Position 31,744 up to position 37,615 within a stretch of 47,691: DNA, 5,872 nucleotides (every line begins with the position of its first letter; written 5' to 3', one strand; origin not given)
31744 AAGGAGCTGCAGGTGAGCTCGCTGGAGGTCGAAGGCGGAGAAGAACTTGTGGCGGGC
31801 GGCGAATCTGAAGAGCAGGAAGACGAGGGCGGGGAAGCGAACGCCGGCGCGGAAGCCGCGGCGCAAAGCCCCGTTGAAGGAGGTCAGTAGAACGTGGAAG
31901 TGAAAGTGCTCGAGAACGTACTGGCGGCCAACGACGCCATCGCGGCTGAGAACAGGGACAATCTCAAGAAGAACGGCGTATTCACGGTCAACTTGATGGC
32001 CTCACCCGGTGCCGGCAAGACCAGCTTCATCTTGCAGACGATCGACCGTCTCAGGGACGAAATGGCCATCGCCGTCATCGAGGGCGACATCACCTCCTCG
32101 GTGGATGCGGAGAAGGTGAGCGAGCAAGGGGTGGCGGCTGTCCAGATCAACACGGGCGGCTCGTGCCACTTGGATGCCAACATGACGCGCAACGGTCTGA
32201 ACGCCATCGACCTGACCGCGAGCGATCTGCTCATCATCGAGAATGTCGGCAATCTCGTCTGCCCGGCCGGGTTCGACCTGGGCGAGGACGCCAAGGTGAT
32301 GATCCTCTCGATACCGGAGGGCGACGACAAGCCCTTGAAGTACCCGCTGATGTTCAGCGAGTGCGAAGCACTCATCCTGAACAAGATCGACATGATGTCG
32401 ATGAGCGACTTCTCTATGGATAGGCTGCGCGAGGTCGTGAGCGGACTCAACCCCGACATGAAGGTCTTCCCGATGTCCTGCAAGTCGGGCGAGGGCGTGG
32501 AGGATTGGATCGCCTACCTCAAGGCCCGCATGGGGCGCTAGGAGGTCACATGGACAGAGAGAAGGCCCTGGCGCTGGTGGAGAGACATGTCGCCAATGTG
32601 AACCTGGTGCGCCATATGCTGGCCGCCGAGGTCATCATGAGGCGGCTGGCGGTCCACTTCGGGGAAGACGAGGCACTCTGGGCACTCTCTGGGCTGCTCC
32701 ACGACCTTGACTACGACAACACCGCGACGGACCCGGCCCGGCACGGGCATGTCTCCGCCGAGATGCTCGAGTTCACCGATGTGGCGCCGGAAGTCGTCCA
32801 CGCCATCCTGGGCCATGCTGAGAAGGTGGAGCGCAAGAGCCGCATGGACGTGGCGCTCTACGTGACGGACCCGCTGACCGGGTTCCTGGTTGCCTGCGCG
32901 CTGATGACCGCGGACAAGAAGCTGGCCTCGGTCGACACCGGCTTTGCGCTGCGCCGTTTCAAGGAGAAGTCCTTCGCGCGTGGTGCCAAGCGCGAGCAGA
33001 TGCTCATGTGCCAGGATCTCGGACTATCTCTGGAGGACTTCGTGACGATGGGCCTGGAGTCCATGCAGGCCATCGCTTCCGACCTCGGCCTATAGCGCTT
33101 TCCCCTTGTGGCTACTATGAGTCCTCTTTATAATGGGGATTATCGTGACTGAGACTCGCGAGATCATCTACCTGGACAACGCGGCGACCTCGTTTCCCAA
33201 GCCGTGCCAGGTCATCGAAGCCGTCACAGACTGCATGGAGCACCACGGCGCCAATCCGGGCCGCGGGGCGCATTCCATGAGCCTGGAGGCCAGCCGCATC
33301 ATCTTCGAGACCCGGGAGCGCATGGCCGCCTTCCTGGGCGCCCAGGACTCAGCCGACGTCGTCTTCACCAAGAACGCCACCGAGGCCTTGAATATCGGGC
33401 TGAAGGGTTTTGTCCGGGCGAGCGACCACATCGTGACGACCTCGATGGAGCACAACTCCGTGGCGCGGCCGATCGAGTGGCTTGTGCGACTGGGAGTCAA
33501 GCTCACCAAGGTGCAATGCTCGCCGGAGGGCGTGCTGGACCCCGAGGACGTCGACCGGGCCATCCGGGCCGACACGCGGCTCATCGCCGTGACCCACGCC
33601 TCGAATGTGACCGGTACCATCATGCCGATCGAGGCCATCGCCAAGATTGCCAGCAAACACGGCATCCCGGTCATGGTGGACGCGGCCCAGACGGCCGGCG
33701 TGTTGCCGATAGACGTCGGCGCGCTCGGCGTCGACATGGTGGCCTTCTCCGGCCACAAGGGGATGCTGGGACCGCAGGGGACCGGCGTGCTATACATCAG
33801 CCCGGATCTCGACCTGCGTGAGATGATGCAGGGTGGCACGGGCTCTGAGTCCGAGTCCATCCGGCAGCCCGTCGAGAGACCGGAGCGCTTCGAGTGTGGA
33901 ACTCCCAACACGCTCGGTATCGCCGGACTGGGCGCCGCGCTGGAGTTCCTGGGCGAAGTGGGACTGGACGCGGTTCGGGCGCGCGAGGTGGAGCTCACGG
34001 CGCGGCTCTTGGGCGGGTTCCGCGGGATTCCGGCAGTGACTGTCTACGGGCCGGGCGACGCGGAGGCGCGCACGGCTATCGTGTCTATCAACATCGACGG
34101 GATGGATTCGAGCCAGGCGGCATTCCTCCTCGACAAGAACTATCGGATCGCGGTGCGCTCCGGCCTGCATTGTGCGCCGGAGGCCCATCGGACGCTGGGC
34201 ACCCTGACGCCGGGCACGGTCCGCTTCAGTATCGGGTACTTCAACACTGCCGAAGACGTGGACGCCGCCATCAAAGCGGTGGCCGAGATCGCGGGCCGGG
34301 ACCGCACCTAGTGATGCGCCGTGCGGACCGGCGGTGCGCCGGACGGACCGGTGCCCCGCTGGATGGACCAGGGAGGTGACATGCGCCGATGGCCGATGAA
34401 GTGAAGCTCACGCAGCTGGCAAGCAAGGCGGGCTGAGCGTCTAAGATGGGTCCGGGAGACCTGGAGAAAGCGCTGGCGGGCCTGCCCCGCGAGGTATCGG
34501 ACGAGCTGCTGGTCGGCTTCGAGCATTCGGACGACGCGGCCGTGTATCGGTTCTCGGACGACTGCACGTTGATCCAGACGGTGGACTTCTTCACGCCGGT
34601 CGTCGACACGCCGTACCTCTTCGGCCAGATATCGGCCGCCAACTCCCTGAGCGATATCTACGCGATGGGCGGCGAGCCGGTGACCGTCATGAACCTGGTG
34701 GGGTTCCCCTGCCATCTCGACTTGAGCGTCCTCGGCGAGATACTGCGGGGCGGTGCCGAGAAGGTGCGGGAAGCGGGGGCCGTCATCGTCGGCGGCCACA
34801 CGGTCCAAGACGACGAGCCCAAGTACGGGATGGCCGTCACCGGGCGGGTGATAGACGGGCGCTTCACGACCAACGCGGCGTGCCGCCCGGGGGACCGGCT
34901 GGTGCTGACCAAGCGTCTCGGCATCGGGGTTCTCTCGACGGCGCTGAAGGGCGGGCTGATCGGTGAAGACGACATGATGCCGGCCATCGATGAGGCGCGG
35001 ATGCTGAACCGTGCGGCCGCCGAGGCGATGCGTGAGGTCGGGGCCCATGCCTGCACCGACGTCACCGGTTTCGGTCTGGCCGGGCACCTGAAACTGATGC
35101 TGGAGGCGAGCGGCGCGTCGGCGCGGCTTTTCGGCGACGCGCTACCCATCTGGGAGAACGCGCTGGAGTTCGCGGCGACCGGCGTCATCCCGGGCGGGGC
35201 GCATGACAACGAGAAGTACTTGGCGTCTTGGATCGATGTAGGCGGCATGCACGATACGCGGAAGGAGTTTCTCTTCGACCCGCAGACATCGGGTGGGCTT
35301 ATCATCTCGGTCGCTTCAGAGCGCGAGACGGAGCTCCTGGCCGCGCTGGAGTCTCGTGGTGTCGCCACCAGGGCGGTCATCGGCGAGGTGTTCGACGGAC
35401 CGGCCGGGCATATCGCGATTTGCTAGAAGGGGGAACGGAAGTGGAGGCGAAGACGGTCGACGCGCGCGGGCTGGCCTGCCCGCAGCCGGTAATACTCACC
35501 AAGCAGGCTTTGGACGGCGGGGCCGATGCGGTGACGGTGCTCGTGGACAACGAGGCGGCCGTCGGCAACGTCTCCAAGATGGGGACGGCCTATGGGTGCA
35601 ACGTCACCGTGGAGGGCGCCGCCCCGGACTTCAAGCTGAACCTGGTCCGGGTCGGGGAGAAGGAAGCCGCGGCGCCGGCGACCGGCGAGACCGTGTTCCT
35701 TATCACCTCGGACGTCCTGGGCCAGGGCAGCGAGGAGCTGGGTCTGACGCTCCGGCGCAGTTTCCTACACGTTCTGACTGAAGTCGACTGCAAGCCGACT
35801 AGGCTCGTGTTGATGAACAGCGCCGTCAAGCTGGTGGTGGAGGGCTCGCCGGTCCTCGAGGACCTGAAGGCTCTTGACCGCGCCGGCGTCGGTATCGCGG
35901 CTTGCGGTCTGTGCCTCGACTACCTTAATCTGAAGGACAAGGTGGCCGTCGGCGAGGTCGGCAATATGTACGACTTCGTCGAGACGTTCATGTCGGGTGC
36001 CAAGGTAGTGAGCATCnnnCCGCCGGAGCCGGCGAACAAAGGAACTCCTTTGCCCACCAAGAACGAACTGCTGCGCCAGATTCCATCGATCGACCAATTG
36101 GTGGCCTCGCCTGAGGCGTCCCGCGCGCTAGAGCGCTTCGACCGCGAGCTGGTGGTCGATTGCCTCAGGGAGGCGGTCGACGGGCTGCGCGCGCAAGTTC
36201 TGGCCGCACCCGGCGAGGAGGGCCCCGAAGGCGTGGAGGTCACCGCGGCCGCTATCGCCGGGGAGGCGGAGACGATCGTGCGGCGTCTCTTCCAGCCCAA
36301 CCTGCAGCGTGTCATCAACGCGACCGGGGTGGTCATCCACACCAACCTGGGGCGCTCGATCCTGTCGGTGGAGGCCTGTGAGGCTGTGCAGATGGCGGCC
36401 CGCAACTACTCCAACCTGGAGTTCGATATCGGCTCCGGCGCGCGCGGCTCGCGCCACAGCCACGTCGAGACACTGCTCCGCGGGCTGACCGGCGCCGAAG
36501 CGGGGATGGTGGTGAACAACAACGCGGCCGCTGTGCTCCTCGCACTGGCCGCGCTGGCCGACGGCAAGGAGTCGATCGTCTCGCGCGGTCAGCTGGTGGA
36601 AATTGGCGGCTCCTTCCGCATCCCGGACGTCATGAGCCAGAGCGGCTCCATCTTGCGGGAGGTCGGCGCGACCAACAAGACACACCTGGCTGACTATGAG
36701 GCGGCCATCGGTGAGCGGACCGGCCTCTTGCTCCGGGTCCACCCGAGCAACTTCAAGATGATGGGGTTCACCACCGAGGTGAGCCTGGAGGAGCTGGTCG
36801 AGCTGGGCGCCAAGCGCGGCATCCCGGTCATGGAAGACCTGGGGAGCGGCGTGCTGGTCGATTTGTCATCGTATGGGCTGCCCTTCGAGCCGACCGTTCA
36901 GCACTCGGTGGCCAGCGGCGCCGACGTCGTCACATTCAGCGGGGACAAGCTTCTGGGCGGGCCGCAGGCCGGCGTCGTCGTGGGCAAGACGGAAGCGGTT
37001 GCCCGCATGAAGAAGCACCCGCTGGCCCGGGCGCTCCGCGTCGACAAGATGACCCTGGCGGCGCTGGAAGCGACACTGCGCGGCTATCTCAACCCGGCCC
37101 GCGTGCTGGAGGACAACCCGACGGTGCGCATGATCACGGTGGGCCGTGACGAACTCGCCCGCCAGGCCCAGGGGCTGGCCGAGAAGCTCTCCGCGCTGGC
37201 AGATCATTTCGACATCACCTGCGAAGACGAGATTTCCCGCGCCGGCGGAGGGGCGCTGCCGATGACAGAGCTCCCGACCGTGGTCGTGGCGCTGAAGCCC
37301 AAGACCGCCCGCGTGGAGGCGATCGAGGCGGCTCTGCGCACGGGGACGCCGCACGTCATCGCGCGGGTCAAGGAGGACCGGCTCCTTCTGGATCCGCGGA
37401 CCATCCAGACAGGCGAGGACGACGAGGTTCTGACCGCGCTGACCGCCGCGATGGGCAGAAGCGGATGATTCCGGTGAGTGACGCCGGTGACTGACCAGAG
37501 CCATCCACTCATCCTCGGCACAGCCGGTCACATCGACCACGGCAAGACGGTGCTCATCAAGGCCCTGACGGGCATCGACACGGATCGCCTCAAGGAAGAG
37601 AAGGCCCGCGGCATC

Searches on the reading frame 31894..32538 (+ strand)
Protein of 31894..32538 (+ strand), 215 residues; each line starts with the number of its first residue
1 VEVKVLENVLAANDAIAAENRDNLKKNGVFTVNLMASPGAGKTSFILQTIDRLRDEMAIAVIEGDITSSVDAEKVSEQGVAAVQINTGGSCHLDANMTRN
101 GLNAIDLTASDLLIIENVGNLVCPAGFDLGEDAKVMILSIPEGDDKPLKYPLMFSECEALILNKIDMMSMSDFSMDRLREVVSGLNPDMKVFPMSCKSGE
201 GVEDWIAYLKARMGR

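Call 8: search_protein_families(library=pfam, proteins=[window:31894-32538:+])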
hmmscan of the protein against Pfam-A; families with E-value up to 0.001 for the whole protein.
window:31894-32538:+ (215 aa): 1 family
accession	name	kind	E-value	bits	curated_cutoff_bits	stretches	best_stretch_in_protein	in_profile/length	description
PF02492.25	cobW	-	2e-22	80.1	20.7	1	33-192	4-179/180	CobW/HypB/UreG, nucleotide-binding domain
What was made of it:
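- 31894..32541 (+): HypB-like GTPase (CobW/HypB/UreG family). PF02492, 80 bits (call 8).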

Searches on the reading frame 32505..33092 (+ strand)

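Call 8: search_protein_families(library=pfam, proteins=[window:32505-33092:+])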
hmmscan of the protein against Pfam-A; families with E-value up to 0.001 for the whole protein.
window:32505-33092:+ (196 aa): 1 family
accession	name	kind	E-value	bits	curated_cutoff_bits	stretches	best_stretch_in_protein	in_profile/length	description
PF01966.28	HD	-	2e-08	34.9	22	1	36-111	3-92/116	HD domain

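Call 76: search_protein_families(library=pfam, proteins=[window:32505-33092:+], max_evalue=0.01)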
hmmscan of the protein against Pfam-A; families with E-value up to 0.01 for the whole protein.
window:32505-33092:+ (196 aa): 1 family
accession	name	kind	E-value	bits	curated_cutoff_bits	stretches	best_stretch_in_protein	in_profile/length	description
PF01966.28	HD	-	2e-08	34.9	22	1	36-111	3-92/116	HD domain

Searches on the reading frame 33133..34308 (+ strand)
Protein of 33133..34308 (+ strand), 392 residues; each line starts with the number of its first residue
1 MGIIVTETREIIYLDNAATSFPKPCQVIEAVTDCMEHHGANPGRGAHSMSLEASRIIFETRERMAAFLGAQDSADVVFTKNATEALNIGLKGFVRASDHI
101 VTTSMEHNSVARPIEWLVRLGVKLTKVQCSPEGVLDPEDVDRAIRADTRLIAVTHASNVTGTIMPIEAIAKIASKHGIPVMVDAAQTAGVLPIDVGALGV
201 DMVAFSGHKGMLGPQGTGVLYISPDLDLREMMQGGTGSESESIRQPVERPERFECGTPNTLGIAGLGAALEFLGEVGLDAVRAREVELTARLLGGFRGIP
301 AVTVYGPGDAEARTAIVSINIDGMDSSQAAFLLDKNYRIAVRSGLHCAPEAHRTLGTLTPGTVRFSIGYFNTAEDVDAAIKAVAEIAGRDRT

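Call 8: search_protein_families(library=pfam, proteins=[window:33133-34308:+])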
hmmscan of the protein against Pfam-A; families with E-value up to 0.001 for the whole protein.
window:33133-34308:+ (392 aa): 6 families
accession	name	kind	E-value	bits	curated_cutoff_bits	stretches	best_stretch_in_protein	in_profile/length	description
PF00266.25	Aminotran_5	-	1.8e-101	340.2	21.5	1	12-378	1-370/371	Aminotransferase class-V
PF01041.23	DegT_DnrJ_EryC1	-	1.1e-14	54.9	19.8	1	62-209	31-174/360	DegT/DnrJ/EryC1/StrS aminotransferase family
PF01212.27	Beta_elim_lyase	-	2.6e-14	53.7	27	1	53-242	30-215/288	Beta-eliminating lyase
PF01053.26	Cys_Met_Meta_PP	-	1.4e-11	44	27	1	62-213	55-202/381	Cys/Met metabolism PLP-dependent enzyme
PF00155.27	Aminotran_1_2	-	1.3e-10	41.5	19.7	1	58-186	45-188/361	Aminotransferase class I and II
PF00282.25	Pyridoxal_deC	-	0.00021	20.6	27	1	120-228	165-285/375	Pyridoxal-dependent decarboxylase conserved domain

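Call 11: search_protein_families(library=ncbifam, proteins=[window:33133-34308:+])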
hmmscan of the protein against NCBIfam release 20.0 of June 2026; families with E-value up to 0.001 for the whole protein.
window:33133-34308:+ (392 aa): 86 families (the best 25 are shown)
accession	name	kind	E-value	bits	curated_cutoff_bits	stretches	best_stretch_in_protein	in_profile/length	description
TIGR01977.1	am_tr_V_EF2568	hypoth_equivalog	3e-147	490.5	377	1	12-386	1-376/376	cysteine desulfurase family protein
NF040779.1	Sec_lyase_SclA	exception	2.2e-116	388.9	525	1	12-386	1-376/378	selenocysteine lyase SclA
TIGR01979.1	sufS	subfamily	3.4e-94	316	475.1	1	9-386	17-398/403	SufS family cysteine desulfurase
NF041166.1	f2_encap_cargo1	exception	2.4e-72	245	800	1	8-385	243-622/623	family 2A encapsulin nanocompartment cargo protein cysteine desulfurase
NF006791.0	PRK09295.1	equivalog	9.9e-67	225.8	661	1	9-386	22-401/406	cysteine desulfurase SufS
TIGR03402.1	FeS_nifS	equivalog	9.7e-62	208.9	530.75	1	12-391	1-374/379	cysteine desulfurase NifS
TIGR01976.1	am_tr_V_VC1184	hypoth_equivalog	6e-57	193.7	352.35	1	7-382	15-400/401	cysteine desulfurase-like protein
TIGR03392.1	FeS_syn_CsdA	equivalog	2.9e-56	191.3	493.6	1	10-384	16-390/398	cysteine desulfurase CsdA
NF008126.0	PRK10874.1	equivalog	6.5e-55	186.9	607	1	10-384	19-393/401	cysteine desulfurase CsdA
NF010611.0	PRK14012.1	equivalog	2.9e-50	171.4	548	1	11-388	6-380/406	IscS subfamily cysteine desulfurase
TIGR02006.1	IscS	equivalog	3.1e-48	164.8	643.2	1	11-388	4-376/402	IscS subfamily cysteine desulfurase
TIGR03235.1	DNA_S_dndA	equivalog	1.3e-46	159.5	480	1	13-351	1-328/353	cysteine desulfurase DndA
TIGR03403.1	nifS_epsilon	equivalog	5.9e-45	153.7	587.7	1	12-391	1-377/382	NifS family cysteine desulfurase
NF002806.0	PRK02948.1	subfamily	6.8e-37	127.3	304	1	11-387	1-372/381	IscS subfamily cysteine desulfurase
TIGR04343.1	egtE_PLP_lyase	equivalog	2.3e-29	102.4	400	1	12-384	15-369/370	ergothioneine biosynthesis PLP-dependent enzyme EgtE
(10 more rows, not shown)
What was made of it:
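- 33133..34311 (+): Class V aminotransferase; cysteine desulfurase or selenocysteine-lyase-like. It is SclA-like at 389, below that model's cutoff of 525 (call 11).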

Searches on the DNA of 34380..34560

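Call 75: search_rna_families(source=window, start=34380, end=34560, threshold=evalue, max_evalue=10)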
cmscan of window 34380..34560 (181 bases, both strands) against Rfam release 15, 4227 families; matches with E-value up to 10: 2.
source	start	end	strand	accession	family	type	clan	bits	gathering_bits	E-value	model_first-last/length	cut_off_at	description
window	34445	34553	+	RF02463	Ms_AS-1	Gene; sRNA;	-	14.2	37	1.1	1-98/98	no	Mycobacterium sRNA Ms_AS-1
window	34430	34467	+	RF02206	WT1-AS_4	Gene; lncRNA;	-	9.5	60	8.8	99-134/134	no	WT1 antisense RNA conserved region 4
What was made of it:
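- Tried and rejected: The selD region gave only chance-level hits (call 75).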

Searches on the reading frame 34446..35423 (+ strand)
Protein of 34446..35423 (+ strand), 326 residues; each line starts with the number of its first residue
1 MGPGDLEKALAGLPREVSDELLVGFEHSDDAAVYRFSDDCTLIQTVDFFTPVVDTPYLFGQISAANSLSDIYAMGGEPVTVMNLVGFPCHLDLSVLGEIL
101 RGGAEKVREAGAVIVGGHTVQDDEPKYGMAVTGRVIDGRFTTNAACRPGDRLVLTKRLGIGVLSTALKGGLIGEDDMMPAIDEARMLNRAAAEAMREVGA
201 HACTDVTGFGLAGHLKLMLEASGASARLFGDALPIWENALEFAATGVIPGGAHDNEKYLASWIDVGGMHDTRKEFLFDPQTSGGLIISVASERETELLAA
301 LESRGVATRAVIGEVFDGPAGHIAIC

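Call 8: search_protein_families(library=pfam, proteins=[window:34446-35423:+])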
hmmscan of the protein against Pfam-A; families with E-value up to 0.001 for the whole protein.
window:34446-35423:+ (326 aa): 2 families
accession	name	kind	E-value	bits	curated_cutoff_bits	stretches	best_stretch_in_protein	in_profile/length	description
PF00586.29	AIRS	-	9.3e-28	97.3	24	1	29-135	2-112/112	AIR synthase related protein, N-terminal domain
PF02769.27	AIRS_C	-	1.2e-21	78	23.1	1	147-321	1-151/156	AIR synthase related protein, C-terminal domain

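Call 11: search_protein_families(library=ncbifam, proteins=[window:34446-35423:+])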
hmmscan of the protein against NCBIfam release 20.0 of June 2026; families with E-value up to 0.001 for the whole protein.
window:34446-35423:+ (326 aa): 13 families
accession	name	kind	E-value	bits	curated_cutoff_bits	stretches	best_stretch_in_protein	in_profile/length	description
TIGR00476.1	selD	equivalog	6.4e-102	340.9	125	1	2-292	16-309/311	selenide, water dikinase SelD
NF002098.0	PRK00943.1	equivalog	1.2e-88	297.4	299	1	7-317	27-336/347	selenide, water dikinase SelD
NF010705.0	PRK14105.1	equivalog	9.6e-46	156.2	291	2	19-160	40-179/345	selenide, water dikinase SelD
TIGR04369.1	fusion_not_SelD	hypoth_equivalog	4.4e-36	124.3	700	1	26-300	381-692/701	oxidoreductase/SelD-related fusion protein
TIGR01379.1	thiL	equivalog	5.3e-24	84.8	184.15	1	26-243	22-246/320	thiamine-phosphate kinase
NF004351.0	PRK05731.1-4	equivalog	6e-19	68.3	324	1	27-244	37-257/321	thiamine-phosphate kinase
TIGR03267.1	methan_mark_2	hypoth_equivalog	8.8e-15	54.6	365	1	25-234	41-247/323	methanogenesis marker 2 protein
TIGR04049.1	AIR_rel_sll0787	hypoth_equivalog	2.3e-14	53.2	321.3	1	26-235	41-243/318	sll0787 family AIR synthase-like protein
NF004353.0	PRK05731.2-2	equivalog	3.3e-12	46.1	301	1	26-244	17-236/311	thiamine-phosphate kinase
TIGR02124.1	hypE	equivalog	1.7e-07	30.6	251.6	1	26-239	31-249/332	hydrogenase expression/formation protein HypE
TIGR04050.1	MSMEG_0567_Cter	hypoth_equivalog_domain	3.4e-07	30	312.2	1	42-236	44-229/296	MSMEG_0567/sll0787 family protein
NF004354.0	PRK05731.2-3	equivalog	0.0002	20.8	204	1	66-159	56-148/273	thiamine-phosphate kinase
NF004350.0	PRK05731.1-1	equivalog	0.0002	20.4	441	1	41-240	48-246/325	thiamine-phosphate kinase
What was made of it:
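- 34389..35426 (+): Selenophosphate synthetase SelD, itself with an in-frame UGA at 34434-34436 (…SKAG-U-ASK…). TIGR00476 scores 341 for the downstream part (call 11).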

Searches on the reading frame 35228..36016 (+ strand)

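Call 37: search_protein_families(library=pfam, proteins=[window:35228-36016:+], max_evalue=0.00001)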
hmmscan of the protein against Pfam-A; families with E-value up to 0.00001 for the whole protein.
window:35228-36016:+ (263 aa): 1 family
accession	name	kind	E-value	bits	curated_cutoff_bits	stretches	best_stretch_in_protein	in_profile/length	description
PF01206.22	TusA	-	5.8e-12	45.7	28.6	1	75-128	1-56/70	Sulfurtransferase TusA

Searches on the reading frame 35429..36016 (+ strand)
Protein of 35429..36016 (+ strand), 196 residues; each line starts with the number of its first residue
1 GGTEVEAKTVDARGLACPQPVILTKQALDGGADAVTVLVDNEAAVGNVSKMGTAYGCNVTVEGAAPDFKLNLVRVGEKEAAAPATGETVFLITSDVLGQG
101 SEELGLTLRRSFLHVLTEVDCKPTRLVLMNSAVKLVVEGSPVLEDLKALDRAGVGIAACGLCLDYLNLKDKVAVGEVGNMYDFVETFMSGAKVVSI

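Call 76: search_protein_families(library=pfam, proteins=[window:35429-36016:+], max_evalue=0.01)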
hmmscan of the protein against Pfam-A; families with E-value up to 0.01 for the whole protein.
window:35429-36016:+ (196 aa): 2 families
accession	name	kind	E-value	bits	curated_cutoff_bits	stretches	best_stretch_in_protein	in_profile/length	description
PF01206.22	TusA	-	3.5e-12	46.4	28.6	1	8-61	1-56/70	Sulfurtransferase TusA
PF02635.20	DsrE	-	0.00065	20.3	22.7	1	122-193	32-113/116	DsrE/DsrF-like family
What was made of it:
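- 35429..36019 (+): TusA plus DsrE-like protein (YedF-like); the start is approximate. Pfam TusA at 46 bits and DsrE weak (call 76).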

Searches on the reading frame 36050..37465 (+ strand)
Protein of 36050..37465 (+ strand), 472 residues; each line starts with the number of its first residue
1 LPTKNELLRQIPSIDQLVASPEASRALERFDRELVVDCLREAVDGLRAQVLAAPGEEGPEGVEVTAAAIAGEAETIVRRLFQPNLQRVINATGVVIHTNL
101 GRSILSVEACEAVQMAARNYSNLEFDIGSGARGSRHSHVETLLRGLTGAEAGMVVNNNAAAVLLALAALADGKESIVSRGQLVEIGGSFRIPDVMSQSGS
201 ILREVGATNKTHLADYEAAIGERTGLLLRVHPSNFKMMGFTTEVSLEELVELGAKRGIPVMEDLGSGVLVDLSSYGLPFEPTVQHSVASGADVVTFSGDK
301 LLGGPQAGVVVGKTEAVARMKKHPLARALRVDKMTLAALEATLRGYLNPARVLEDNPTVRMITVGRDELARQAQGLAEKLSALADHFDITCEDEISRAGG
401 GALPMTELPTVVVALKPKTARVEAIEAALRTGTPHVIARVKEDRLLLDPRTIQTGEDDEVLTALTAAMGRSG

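Call 8: search_protein_families(library=pfam, proteins=[window:36050-37465:+])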
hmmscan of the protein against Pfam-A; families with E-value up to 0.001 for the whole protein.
window:36050-37465:+ (472 aa): 3 families
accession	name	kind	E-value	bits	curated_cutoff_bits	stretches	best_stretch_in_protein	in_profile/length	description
PF03841.19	SelA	-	8.5e-157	522.3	22.8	1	88-452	1-366/367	L-seryl-tRNA selenium transferase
PF12390.13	Se-cys_synth_N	-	2.4e-10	40.8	22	1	8-47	1-40/40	Selenocysteine synthase N terminal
PF01053.26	Cys_Met_Meta_PP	-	6e-06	25.5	27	1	136-317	54-218/381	Cys/Met metabolism PLP-dependent enzyme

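Call 11: search_protein_families(library=ncbifam, proteins=[window:36050-37465:+])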
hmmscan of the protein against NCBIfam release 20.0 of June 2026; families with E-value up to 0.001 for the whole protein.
window:36050-37465:+ (472 aa): 11 families
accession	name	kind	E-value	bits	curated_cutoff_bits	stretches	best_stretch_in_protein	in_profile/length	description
TIGR00474.1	selA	equivalog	3.1e-183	609.8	267.9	1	8-465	1-454/455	L-seryl-tRNA(Sec) selenium transferase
TIGR01437.1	selA_rel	subfamily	1.3e-20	73.6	385.3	1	84-461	6-356/363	DgaE family pyridoxal phosphate-dependent ammonia lyase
NF047797.1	glminPNH3LysDgaE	equivalog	1e-16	60.9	600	1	84-461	8-355/367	D-glucosaminate-6-phosphate ammonia lyase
TIGR03576.1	pyridox_MJ0158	hypoth_equivalog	4.9e-08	32.5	304.45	1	249-346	160-250/346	TIGR03576 family pyridoxal phosphate-dependent enzyme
NF006095.0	PRK08247.1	equivalog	5.3e-06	25.5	585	1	139-318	58-219/369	methionine biosynthesis PLP-dependent protein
NF005695.0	PRK07503.1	equivalog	5.4e-05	22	666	1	139-322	70-236/403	methionine gamma-lyase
NF005870.0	PRK07810.1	equivalog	5.4e-05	21.8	618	1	140-314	79-236/406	O-succinylhomoserine sulfhydrylase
NF006003.0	PRK08133.1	equivalog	9.2e-05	21.3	522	1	137-339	69-250/396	O-succinylhomoserine sulfhydrylase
NF005871.0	PRK07811.1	equivalog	0.0003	19.5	513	1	138-347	65-249/389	cystathionine gamma-synthase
NF005577.0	PRK07269.1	equivalog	0.00031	20.1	620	1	135-315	55-215/364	cystathionine gamma-synthase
NF004821.0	PRK06176.1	equivalog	0.00092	18.2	642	0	134-316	51-214/380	cystathionine gamma-synthase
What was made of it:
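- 36050..37468 (+): Selenocysteine synthase SelA. TIGR00474 scores 610 (call 11).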

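Call 68: find_homologous_proteins(query=window:36050-37465:+, max_evalue=1e-40)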
Query window:36050-37465:+ (472 aa): 8000 proteins with E <= 1e-40 among 8000 candidates; the best 120 are listed.
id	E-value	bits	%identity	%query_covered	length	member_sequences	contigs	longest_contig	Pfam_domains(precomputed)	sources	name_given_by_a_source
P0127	4.1e-296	1000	100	100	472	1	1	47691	PF03841.20,PF12390.14,PF01053.27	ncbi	-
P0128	1.1e-184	633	65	99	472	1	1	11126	PF03841.20,PF12390.14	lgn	-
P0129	5.6e-174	597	61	98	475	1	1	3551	PF03841.20,PF12390.14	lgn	-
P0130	1.1e-173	596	61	98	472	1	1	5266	PF03841.20,PF12390.14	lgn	-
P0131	5.3e-173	594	62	98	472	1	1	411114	PF03841.20,PF12390.14,PF01212.28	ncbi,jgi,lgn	ncbi:MAG TPA: L-seryl-tRNA(Sec) selenium transferase [Candidatus Aquicultor sp.]|jgi:L-seryl-tRNA(Se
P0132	1.0e-171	590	59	100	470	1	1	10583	PF03841.20,PF12390.14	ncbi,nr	ncbi:MAG: L-seryl-tRNA(Sec) selenium transferase [Firmicutes bacterium]|nr:L-seryl-tRNA(Sec) seleniu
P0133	1.7e-171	589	60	98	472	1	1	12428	PF03841.20,PF12390.14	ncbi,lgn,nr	ncbi:MAG: L-seryl-tRNA(Sec) selenium transferase [Actinobacteria bacterium]|nr:L-seryl-tRNA(Sec) sel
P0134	4.1e-171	588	59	99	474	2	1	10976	PF03841.20,PF12390.14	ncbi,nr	ncbi:MAG TPA: L-seryl-tRNA(Sec) selenium transferase [Anaerolineae bacterium]|nr:L-seryl-tRNA(Sec) s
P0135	1.4e-168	580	60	98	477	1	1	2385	PF03841.20,PF12390.14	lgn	-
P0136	3.1e-168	578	60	98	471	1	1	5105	PF03841.20,PF12390.14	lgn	-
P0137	3.4e-168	578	60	98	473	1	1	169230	PF03841.20,PF12390.14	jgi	-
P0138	4.0e-168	578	60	98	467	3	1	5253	PF03841.20,PF12390.14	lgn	-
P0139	6.1e-168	577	58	98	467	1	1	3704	PF03841.20,PF12390.14,PF01053.27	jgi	jgi:L-seryl-tRNA(Ser) seleniumtransferase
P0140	2.6e-167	575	59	98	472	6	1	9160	PF03841.20,PF12390.14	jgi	-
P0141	3.4e-167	575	60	98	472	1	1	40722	PF03841.20,PF12390.14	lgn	-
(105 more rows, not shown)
